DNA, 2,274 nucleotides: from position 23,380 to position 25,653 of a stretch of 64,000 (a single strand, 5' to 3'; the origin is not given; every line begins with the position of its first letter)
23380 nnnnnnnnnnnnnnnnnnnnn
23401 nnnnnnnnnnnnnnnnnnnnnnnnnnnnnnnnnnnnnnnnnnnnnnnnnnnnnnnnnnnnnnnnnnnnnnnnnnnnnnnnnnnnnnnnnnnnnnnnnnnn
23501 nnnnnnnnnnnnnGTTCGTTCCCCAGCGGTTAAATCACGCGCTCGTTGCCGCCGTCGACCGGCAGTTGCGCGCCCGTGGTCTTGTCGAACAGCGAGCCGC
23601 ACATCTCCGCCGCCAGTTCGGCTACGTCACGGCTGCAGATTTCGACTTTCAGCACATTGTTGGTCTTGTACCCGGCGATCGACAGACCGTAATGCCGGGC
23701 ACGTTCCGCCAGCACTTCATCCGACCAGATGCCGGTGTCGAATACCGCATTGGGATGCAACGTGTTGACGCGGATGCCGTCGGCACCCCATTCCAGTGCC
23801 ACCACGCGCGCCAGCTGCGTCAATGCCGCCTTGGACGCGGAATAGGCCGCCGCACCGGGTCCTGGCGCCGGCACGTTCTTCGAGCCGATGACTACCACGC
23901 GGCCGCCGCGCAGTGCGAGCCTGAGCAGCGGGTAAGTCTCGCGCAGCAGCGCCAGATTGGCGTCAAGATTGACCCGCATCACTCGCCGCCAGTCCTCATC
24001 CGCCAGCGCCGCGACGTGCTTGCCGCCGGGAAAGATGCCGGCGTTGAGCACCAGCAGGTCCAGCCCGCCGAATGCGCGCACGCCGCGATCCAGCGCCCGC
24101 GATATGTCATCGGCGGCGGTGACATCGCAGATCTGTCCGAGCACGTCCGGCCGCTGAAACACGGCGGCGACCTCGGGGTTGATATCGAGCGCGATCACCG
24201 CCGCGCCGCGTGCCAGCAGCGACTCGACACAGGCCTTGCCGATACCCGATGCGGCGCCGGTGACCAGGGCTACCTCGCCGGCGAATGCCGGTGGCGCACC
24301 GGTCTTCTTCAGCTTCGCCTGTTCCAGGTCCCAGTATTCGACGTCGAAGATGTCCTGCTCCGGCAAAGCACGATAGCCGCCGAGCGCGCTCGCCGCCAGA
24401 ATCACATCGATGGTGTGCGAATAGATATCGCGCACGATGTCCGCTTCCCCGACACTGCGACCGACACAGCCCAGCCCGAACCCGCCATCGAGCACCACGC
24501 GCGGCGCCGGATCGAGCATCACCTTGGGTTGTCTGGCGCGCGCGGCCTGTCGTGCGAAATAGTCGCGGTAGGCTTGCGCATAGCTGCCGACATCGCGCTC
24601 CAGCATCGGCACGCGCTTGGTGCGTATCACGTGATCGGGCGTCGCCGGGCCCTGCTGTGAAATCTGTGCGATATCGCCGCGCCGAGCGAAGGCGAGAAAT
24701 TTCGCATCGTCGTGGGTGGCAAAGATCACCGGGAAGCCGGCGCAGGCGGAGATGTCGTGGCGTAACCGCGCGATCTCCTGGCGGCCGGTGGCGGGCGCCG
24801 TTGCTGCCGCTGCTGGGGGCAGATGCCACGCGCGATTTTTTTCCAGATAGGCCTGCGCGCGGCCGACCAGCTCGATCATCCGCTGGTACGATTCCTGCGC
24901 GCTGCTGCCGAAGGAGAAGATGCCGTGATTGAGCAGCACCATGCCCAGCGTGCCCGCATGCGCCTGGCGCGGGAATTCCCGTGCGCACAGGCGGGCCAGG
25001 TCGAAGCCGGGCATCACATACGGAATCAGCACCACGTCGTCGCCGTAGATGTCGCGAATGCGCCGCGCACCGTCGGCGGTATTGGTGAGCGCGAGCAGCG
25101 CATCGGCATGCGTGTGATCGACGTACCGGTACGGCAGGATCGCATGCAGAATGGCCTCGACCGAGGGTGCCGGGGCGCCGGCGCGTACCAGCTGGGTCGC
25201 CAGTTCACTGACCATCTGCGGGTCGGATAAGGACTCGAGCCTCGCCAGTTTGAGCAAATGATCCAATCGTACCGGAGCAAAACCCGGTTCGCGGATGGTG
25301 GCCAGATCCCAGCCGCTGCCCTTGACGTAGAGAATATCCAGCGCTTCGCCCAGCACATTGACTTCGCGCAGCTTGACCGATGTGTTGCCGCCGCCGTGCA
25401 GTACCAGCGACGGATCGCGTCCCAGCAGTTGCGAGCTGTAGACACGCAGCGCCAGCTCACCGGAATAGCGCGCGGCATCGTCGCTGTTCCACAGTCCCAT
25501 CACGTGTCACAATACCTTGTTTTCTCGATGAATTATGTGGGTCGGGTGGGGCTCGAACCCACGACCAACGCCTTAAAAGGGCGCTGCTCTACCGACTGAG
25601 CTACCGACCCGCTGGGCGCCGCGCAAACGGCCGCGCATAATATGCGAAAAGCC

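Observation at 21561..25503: Aldolase-SDR fusion + mtnP + mtnA: candidate fused variant of the MTA/5'-deoxyadenosine DHAP shunt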

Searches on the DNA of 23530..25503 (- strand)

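Call 74: search_rna_families(sources=[L015, L017, L019, L020, L027, L045, L058, L071, L004, L003, L023, L064, L036, L050, L053, L060, L069, L076, L033, L022], threshold=gathering)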
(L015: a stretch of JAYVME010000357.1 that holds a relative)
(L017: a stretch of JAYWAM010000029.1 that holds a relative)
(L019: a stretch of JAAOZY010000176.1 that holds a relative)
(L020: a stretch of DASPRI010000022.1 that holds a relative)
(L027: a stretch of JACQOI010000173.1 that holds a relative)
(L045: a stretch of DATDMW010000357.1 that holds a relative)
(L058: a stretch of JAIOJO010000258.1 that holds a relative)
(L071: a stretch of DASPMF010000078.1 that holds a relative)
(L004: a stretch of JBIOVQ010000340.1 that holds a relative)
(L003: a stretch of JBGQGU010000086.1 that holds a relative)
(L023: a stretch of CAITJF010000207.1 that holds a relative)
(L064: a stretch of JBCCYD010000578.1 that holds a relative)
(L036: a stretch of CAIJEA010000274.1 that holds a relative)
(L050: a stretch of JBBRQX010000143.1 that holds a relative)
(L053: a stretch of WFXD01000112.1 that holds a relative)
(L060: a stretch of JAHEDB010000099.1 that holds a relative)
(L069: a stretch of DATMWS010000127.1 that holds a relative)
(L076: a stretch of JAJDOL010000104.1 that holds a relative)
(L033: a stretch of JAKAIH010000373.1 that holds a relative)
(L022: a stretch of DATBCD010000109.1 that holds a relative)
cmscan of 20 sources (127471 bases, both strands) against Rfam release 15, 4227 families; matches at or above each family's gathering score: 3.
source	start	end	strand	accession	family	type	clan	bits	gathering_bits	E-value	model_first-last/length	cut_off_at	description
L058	7942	8014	-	RF00005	tRNA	Gene; tRNA;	CL00001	66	29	8e-12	1-71/71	no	tRNA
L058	7765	7835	-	RF00005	tRNA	Gene; tRNA;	CL00001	59.5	29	4.8e-10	1-71/71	no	tRNA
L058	7671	7754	-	RF00005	tRNA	Gene; tRNA;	CL00001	59.2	29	6e-10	1-71/71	no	tRNA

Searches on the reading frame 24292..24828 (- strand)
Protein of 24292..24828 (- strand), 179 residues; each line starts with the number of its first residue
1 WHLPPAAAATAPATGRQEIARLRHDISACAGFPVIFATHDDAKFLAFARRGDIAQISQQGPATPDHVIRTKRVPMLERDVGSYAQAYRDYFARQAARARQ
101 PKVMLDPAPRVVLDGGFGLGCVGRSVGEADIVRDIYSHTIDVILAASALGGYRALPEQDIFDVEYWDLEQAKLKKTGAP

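Call 25: search_protein_families(library=ncbifam, proteins=[window:24292-24828:-], max_evalue=10)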
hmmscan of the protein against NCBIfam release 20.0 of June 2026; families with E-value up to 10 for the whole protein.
seq(179 aa): 11 families
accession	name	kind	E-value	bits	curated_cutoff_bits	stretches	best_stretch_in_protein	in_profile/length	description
NF006196.0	PRK08324.2-4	equivalog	6.5e-69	233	831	1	5-177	230-402/657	bifunctional aldolase/short-chain dehydrogenase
NF006195.0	PRK08324.2-3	equivalog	3.1e-40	138.1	931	1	22-177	253-419/678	bifunctional aldolase/short-chain dehydrogenase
NF006197.0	PRK08324.2-5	equivalog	2.2e-34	118.8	627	1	18-176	252-411/583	bifunctional aldolase/short-chain dehydrogenase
NF006192.0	PRK08324.1-6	equivalog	3.7e-33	114.9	639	1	34-176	271-429/685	bifunctional aldolase/short-chain dehydrogenase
NF006193.0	PRK08324.2-1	subfamily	2e-29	102.3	1213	1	41-176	298-449/705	bifunctional aldolase/short-chain dehydrogenase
NF006190.0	PRK08324.1-4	equivalog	2.6e-26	91.9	1014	1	32-176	261-419/689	bifunctional aldolase/short-chain dehydrogenase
TIGR02632.1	RhaD_aldol-ADH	equivalog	2e-25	89.3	567.75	1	34-176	249-406/676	bifunctional rhamnulose-1-phosphate aldolase/short-chain dehydrogenase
NF006194.0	PRK08324.2-2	equivalog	1e-24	87.2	686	1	40-177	283-433/703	bifunctional aldolase/short-chain dehydrogenase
NF006189.0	PRK08324.1-3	equivalog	4.8e-23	81.4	634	1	22-176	263-430/701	bifunctional rhamnulose-1-phosphate aldolase/short-chain dehydrogenase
NF006191.0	PRK08324.1-5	equivalog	5.3e-19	68.1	1240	2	76-176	338-436/706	bifunctional aldolase/short-chain dehydrogenase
NF006188.0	PRK08324.1-1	equivalog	5.7e-17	61.2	1152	1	32-179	254-415/679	bifunctional aldolase/short-chain dehydrogenase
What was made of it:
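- The RhaD hit is stronger than the MtnB hit (call 25).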

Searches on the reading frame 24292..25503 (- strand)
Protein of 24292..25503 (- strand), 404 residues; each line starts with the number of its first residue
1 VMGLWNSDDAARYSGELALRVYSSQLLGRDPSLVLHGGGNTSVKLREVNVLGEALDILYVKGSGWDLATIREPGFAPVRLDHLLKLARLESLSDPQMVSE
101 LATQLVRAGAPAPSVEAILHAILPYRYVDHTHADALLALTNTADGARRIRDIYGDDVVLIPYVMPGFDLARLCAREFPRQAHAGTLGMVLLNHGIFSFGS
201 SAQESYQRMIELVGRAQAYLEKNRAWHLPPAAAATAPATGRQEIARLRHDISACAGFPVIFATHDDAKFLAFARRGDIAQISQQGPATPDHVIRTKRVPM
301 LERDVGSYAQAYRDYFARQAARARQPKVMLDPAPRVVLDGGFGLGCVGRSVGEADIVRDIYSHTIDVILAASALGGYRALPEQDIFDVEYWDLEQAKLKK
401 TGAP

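Call 26: search_solved_structures(query=window:24292-25503:-, max_evalue=10, show_alignments=5)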
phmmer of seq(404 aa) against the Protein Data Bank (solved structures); distinct sequences matched with E-value up to 10: 1.
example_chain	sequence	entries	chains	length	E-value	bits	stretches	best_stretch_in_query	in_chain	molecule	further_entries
3m4r_A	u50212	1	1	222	1.4e-49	172.4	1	12-222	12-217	Uncharacterized protein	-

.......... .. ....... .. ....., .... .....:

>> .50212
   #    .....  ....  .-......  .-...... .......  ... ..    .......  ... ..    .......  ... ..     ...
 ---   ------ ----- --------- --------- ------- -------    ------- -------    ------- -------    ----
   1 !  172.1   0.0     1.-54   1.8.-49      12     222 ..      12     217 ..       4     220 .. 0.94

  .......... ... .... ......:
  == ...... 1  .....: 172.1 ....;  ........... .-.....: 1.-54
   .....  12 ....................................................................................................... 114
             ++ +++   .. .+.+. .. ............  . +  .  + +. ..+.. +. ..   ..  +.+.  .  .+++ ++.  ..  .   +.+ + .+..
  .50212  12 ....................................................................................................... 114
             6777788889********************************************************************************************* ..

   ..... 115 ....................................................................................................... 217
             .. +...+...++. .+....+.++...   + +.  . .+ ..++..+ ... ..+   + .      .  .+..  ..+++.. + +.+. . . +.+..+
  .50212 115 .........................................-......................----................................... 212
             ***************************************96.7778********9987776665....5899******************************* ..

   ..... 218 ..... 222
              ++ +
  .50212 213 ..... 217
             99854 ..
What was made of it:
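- On DHAP shunt (MTA/5'-dAdo to DHAP + aldehyde): phmmer of residues 1-404 against all PDB chains at E<=10 finds only 3m4r (call 26).
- Closest known: DHAP shunt for MTA/5'-deoxyadenosine. Different: There is no detectable pairwise similarity (call 26).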

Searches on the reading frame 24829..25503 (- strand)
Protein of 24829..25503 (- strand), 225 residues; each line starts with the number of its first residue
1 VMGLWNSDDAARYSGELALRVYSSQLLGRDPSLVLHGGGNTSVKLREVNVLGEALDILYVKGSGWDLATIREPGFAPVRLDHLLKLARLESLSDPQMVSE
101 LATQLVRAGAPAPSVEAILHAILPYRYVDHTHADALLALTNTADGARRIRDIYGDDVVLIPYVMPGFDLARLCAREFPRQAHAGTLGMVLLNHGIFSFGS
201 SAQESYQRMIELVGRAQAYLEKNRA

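Call 25: search_protein_families(library=ncbifam, proteins=[window:24829-25503:-], max_evalue=10)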
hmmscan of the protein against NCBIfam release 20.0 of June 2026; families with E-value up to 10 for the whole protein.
seq(225 aa): 17 families
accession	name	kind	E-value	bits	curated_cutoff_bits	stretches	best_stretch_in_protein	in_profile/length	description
NF006196.0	PRK08324.2-4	equivalog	8.4e-110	368.1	831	1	1-224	1-224/657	bifunctional aldolase/short-chain dehydrogenase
NF006195.0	PRK08324.2-3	equivalog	8.2e-84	282.1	931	1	8-224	16-229/678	bifunctional aldolase/short-chain dehydrogenase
NF006192.0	PRK08324.1-6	equivalog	2.2e-78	264.3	639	1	14-224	23-231/685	bifunctional aldolase/short-chain dehydrogenase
NF006197.0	PRK08324.2-5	equivalog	2.3e-77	260.7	627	1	1-223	1-223/583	bifunctional aldolase/short-chain dehydrogenase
NF006194.0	PRK08324.2-2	equivalog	4.6e-77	260.2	686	1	11-221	18-226/703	bifunctional aldolase/short-chain dehydrogenase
NF006190.0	PRK08324.1-4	equivalog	2e-58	198.1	1014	1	4-223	5-222/689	bifunctional aldolase/short-chain dehydrogenase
NF006193.0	PRK08324.2-1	subfamily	8.3e-52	176.3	1213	2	104-217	133-243/705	bifunctional aldolase/short-chain dehydrogenase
TIGR02632.1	RhaD_aldol-ADH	equivalog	1.9e-50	172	567.75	1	21-224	5-209/676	bifunctional rhamnulose-1-phosphate aldolase/short-chain dehydrogenase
NF006189.0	PRK08324.1-3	equivalog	2e-45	155.4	634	1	4-224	13-233/701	bifunctional rhamnulose-1-phosphate aldolase/short-chain dehydrogenase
NF006191.0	PRK08324.1-5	equivalog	4.6e-41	141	1240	1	4-223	14-235/706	bifunctional aldolase/short-chain dehydrogenase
NF006188.0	PRK08324.1-1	equivalog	1.6e-35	122.5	1152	1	21-223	11-214/679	bifunctional aldolase/short-chain dehydrogenase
NF002963.0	PRK03634.1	equivalog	0.0031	16.6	170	1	126-215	137-233/274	rhamnulose-1-phosphate aldolase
NF005451.0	PRK07044.1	subfamily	0.012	14.7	207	1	126-213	110-197/256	aldolase II superfamily protein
NF043034.1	OxoTetrPhDc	equivalog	0.058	13.2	250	1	156-220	126-186/205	3-oxo-tetronate 4-phosphate decarboxylase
NF005244.0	PRK06754.1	equivalog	0.069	12.3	281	1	156-208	134-185/214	methylthioribulose 1-phosphate dehydratase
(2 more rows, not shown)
